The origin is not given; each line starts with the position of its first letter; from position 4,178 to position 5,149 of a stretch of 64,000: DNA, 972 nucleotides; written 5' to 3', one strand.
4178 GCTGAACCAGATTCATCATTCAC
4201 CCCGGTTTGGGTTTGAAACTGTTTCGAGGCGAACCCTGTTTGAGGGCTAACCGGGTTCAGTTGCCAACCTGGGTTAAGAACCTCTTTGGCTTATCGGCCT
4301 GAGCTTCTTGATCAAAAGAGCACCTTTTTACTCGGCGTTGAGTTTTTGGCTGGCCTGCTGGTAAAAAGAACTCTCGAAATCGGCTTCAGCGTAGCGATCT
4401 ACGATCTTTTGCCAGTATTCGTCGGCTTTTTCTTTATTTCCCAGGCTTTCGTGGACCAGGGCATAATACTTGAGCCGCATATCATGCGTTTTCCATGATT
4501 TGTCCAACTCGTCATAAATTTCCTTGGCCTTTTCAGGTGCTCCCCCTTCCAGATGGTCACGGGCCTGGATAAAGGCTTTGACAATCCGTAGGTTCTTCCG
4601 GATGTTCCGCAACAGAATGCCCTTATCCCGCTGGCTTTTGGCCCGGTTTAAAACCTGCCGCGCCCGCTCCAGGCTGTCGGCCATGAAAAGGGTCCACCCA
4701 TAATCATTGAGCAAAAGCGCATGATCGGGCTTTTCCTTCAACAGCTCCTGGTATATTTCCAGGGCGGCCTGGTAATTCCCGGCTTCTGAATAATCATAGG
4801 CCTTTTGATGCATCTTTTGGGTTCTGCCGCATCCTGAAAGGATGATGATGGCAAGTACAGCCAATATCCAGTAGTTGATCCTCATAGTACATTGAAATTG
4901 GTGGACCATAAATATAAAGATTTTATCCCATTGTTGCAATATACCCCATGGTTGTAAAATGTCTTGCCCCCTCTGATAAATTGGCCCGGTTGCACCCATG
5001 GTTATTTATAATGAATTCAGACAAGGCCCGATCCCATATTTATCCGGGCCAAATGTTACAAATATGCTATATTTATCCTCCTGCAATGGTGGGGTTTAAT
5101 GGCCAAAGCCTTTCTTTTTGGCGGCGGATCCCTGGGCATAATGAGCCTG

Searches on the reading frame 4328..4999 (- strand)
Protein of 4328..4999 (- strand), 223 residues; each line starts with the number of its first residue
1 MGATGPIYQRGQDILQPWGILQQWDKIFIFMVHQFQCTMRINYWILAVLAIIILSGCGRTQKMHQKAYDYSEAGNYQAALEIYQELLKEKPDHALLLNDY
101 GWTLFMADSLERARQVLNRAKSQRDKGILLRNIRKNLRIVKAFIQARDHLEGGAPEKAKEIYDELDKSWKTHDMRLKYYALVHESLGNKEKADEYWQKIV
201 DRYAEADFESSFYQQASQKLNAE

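Call 20: search_protein_families(library=pfam, proteins=[window:4328-4999:-], max_evalue=0.001)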
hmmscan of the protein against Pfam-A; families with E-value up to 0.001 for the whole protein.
window:4328-4999:- (223 aa): 9 families
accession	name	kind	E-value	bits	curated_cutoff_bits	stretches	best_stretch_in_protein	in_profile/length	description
PF14559.12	TPR_19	-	1e-10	42.2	25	1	72-126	3-57/68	Tetratricopeptide repeat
PF13432.12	TPR_16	-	5.6e-10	39.9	32.7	1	66-122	3-59/65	Tetratricopeptide repeat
PF13174.12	TPR_6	-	5.7e-09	36.5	26.3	0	179-204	6-31/33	Tetratricopeptide repeat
PF13428.12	TPR_14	-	9.4e-09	35.6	23.5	0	66-100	7-41/44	Tetratricopeptide repeat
PF07719.23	TPR_2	-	7.3e-07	29.3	27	0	64-93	5-34/34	Tetratricopeptide repeat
PF13424.12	TPR_12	-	4.9e-06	27.1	30.1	1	75-120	25-71/77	Tetratricopeptide repeat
PF13371.12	TPR_9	-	0.00025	21.5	35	0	70-135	5-70/73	Tetratricopeptide repeat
PF13181.12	TPR_8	-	0.00037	20.9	25.7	0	65-93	6-34/34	Tetratricopeptide repeat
PF13374.12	TPR_10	-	0.00085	19.7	27.5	0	63-87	5-29/42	Tetratricopeptide repeat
